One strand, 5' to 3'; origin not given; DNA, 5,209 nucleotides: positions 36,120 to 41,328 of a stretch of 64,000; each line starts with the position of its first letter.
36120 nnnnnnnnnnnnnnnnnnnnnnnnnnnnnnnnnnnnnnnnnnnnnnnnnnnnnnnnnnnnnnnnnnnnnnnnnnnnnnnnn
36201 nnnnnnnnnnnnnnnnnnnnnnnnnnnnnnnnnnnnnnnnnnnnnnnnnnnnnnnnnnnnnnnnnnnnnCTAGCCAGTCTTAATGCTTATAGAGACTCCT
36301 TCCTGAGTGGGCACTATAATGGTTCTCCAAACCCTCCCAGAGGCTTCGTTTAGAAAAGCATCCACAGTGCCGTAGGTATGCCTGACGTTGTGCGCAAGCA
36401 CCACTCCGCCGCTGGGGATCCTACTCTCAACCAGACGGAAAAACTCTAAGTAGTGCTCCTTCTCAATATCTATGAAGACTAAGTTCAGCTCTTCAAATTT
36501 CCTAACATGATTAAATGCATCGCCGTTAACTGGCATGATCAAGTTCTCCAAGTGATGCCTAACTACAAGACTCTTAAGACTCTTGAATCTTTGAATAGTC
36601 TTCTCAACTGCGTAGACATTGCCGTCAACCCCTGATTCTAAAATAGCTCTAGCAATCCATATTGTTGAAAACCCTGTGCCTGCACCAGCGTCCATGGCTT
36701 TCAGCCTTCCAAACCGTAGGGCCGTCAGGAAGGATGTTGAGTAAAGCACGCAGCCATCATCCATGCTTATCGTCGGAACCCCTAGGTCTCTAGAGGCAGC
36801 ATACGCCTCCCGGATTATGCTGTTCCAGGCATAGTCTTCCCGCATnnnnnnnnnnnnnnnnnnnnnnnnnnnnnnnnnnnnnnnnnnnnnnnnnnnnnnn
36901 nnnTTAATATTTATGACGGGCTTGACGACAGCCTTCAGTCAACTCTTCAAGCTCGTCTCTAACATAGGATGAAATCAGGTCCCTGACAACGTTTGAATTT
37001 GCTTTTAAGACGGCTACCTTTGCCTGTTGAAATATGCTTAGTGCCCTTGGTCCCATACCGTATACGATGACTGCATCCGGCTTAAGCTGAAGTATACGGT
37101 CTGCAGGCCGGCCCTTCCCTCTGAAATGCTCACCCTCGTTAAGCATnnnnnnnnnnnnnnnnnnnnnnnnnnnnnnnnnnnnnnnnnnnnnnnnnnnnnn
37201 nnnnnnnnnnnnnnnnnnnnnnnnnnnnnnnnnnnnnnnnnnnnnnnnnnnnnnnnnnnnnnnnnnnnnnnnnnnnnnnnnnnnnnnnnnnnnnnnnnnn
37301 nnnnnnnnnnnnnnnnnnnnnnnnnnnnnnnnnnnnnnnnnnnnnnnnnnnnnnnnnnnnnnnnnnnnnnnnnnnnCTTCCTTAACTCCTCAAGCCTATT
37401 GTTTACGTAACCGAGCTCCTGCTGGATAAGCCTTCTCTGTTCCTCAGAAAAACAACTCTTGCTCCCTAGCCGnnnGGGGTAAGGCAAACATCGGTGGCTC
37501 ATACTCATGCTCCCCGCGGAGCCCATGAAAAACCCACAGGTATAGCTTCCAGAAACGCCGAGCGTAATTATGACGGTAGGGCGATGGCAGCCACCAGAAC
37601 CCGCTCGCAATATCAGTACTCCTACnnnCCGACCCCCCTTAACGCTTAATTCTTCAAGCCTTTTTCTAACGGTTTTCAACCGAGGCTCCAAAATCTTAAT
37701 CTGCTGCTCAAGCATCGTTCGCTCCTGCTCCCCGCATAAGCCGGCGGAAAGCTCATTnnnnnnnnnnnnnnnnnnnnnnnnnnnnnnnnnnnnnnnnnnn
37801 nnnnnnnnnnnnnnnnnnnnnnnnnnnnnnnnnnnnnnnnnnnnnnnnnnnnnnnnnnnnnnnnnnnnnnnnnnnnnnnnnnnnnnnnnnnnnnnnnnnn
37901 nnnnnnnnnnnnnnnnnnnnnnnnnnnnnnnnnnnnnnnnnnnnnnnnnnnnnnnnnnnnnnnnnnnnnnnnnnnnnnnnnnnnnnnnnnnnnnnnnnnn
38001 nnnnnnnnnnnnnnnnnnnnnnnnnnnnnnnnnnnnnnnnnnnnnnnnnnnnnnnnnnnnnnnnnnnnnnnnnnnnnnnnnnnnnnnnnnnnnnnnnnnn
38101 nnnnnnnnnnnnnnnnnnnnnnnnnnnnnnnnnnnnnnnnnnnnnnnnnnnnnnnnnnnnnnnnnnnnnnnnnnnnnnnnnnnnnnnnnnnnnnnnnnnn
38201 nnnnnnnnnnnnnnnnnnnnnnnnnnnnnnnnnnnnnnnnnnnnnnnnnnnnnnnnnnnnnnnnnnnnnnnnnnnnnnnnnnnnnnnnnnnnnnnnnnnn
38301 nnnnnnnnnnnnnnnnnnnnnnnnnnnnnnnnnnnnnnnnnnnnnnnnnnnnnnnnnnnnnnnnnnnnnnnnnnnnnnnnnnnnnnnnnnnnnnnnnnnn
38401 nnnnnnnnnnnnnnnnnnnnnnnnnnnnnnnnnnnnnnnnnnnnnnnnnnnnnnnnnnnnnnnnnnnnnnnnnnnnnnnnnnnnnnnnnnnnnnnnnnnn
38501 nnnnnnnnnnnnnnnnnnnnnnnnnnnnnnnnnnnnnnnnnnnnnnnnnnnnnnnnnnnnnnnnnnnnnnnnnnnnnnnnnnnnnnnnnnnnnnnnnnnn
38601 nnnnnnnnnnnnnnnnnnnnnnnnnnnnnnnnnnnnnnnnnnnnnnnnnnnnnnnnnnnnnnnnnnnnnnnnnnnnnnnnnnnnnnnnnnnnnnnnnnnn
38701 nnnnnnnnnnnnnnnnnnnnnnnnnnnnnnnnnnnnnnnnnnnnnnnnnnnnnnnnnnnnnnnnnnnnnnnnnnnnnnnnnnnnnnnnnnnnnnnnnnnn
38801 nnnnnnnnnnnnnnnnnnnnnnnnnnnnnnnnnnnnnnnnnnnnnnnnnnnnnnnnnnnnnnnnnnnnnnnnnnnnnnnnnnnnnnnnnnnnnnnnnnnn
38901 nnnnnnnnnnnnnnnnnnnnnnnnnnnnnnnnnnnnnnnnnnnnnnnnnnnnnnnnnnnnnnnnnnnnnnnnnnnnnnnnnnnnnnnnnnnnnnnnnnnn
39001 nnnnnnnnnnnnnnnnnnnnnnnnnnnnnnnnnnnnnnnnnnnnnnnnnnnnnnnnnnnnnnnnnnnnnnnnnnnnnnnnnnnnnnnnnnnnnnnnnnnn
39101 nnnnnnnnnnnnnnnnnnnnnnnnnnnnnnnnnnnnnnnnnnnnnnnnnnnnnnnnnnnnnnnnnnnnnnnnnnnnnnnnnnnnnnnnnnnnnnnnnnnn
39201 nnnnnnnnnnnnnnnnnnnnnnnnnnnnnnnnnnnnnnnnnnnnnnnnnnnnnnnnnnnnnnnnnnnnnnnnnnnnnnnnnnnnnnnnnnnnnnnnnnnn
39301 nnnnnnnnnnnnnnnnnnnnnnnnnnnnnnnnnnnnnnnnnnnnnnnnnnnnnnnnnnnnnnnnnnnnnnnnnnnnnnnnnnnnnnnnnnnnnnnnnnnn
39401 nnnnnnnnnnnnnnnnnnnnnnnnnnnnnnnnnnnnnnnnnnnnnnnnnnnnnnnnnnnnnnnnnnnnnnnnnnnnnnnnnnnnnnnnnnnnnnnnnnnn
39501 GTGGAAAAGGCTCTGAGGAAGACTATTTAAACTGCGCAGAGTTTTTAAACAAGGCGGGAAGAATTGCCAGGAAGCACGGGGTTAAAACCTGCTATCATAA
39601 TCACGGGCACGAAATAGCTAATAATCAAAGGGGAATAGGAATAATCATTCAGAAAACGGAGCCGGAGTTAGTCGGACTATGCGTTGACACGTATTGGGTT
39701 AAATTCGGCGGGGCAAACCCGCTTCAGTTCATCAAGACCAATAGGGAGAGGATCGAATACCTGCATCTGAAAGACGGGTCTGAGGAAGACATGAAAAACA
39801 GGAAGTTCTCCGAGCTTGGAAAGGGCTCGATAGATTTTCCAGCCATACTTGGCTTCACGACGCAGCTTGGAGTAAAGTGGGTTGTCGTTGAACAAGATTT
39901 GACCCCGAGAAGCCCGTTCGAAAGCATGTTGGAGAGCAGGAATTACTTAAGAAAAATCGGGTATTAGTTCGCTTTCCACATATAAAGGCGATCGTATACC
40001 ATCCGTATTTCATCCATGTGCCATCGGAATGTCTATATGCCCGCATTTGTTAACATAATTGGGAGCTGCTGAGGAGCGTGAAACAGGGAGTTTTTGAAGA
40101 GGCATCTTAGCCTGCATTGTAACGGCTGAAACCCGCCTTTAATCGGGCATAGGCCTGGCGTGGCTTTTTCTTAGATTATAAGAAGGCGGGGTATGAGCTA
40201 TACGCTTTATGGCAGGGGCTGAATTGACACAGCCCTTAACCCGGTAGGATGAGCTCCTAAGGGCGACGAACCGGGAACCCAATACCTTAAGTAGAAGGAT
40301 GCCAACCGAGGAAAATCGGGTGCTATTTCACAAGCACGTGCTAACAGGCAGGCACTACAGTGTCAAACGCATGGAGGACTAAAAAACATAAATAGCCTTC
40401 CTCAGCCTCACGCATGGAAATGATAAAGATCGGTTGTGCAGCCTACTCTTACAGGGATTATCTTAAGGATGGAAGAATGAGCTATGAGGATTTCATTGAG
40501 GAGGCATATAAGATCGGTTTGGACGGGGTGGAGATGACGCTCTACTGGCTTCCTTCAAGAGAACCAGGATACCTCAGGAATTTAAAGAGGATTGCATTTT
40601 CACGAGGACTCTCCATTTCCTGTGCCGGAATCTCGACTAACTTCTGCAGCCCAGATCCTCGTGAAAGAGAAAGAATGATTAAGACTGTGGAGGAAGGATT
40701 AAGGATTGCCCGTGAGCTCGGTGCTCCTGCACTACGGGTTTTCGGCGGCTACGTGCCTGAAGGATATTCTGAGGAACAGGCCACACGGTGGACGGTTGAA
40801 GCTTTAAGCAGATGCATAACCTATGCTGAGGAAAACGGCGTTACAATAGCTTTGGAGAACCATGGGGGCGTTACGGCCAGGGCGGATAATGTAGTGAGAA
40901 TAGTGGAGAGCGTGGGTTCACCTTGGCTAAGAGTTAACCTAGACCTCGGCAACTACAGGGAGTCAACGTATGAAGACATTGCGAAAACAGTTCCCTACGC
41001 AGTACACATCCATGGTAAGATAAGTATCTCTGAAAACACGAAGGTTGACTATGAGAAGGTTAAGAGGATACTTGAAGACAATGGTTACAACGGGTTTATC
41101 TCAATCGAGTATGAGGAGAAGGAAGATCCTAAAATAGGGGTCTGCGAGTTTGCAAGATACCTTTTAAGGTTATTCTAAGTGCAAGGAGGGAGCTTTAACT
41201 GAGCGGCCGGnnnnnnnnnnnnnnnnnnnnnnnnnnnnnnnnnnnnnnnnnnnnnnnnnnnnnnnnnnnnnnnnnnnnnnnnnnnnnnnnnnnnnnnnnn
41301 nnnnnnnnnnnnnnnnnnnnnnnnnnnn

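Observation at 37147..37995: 850-bp gene-free, GC-normal region with two diverged copies of a ~100-bp element and frameshifted coiled-coil ORF fragments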

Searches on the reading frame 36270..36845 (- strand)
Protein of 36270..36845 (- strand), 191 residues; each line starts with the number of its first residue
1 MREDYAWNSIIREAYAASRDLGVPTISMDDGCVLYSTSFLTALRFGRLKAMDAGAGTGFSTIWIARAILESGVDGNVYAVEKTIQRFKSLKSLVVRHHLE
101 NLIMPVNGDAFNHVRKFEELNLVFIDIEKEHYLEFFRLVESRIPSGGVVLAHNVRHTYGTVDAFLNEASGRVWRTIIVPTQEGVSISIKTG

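Call 10: search_protein_families(library=pfam, max_evalue=10, proteins=[window:36270-36845:-])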
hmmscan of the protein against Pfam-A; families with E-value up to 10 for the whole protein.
window:36270-36845:- (191 aa): 9 families
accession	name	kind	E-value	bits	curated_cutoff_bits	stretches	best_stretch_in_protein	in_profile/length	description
PF13578.12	Methyltransf_24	-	1e-10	42.8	26.3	1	53-154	3-105/105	Methyltransferase domain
PF01596.23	Methyltransf_3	-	2.6e-05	24.1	22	1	48-154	46-155/204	O-methyltransferase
PF02475.24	TRM5-TYW2_MTfase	-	0.0033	17.8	28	1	52-154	42-138/164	TRM5/TYW2 methyltransferase domain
PF01135.25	PCMT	-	0.03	14.5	20.3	1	38-109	67-132/210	Protein-L-isoaspartate(D-aspartate) O-methyltransferase (PCMT)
PF13649.12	Methyltransf_25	-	0.085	14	27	1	51-122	2-76/97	Methyltransferase domain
PF13847.12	Methyltransf_31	-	0.14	12.3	27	1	48-92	5-46/145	Methyltransferase domain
PF02353.26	CMAS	-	0.18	11.5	27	1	125-156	138-169/273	Mycolic acid cyclopropane synthetase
PF08242.18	Methyltransf_12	-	0.23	12.7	30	1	51-94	1-47/98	Methyltransferase domain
PF01189.24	Methyltr_RsmB-F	-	0.3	11.2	27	1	51-110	13-68/199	16S rRNA methyltransferase RsmB/F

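Call 59: find_encoding_contigs(protein=window:36270-36845:-, flank=3000, max_places=6)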
Protein window:36270-36845:- (191 aa): no gene with exactly this product is on record in the collection.

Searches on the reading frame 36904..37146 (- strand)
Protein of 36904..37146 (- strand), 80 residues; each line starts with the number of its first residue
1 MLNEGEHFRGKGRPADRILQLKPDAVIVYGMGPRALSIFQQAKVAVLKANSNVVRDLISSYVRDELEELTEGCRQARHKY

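Call 58: find_encoding_contigs(protein=window:36904-37146:-, flank=3000, max_places=6)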
Protein window:36904-37146:- (80 aa): no gene with exactly this product is on record in the collection.

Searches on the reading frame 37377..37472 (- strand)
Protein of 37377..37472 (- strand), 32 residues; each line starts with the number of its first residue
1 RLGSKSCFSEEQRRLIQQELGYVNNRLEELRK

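Call 10: search_protein_families(library=pfam, max_evalue=10, proteins=[window:37377-37472:-])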
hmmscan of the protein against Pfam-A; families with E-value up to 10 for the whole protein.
seq(32 aa): 0 families

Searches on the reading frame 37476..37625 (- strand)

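Call 10: search_protein_families(library=pfam, max_evalue=10, proteins=[window:37476-37625:-])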
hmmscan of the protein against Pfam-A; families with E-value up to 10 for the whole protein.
seq(50 aa): 1 family
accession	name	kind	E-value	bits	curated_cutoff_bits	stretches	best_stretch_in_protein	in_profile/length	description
PF02411.20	MerT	-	0.085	13.3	32.9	1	3-29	15-41/116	MerT mercuric transport protein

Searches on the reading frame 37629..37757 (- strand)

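Call 10: search_protein_families(library=pfam, max_evalue=10, proteins=[window:37629-37757:-])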
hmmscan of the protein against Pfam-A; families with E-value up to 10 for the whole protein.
seq(43 aa): 3 families
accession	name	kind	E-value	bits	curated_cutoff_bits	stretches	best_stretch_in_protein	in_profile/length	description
PF17253.7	DUF5320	-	0.00024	22.6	27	1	10-37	72-99/99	Family of unknown function (DUF5320)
PF25481.1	Nucleoprot-TPR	-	0.014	15.9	27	1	10-36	14-40/80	Nucleoprotein TPR-like domain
PF19962.4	EAD9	-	0.074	13.3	25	1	10-37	35-62/62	Effector-associated domain 9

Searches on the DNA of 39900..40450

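Call 51: search_rna_families(source=window, start=39900, end=40450, threshold=evalue, max_evalue=5, show_alignments=2)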
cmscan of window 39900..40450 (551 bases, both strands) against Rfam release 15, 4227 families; matches with E-value up to 5: 0.
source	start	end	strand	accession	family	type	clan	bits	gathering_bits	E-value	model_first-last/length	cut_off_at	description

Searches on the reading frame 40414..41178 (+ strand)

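Call 48: search_protein_families(library=pfam, max_evalue=0.1, proteins=[window:40414-41178:+])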
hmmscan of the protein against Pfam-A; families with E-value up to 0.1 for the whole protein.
window:40414-41178:+ (254 aa): 1 family
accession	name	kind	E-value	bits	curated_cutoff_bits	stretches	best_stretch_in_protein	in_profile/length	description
PF01261.30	AP_endonuc_2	-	1.7e-35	123.4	31.1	1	29-237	2-236/249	Xylose isomerase-like TIM barrel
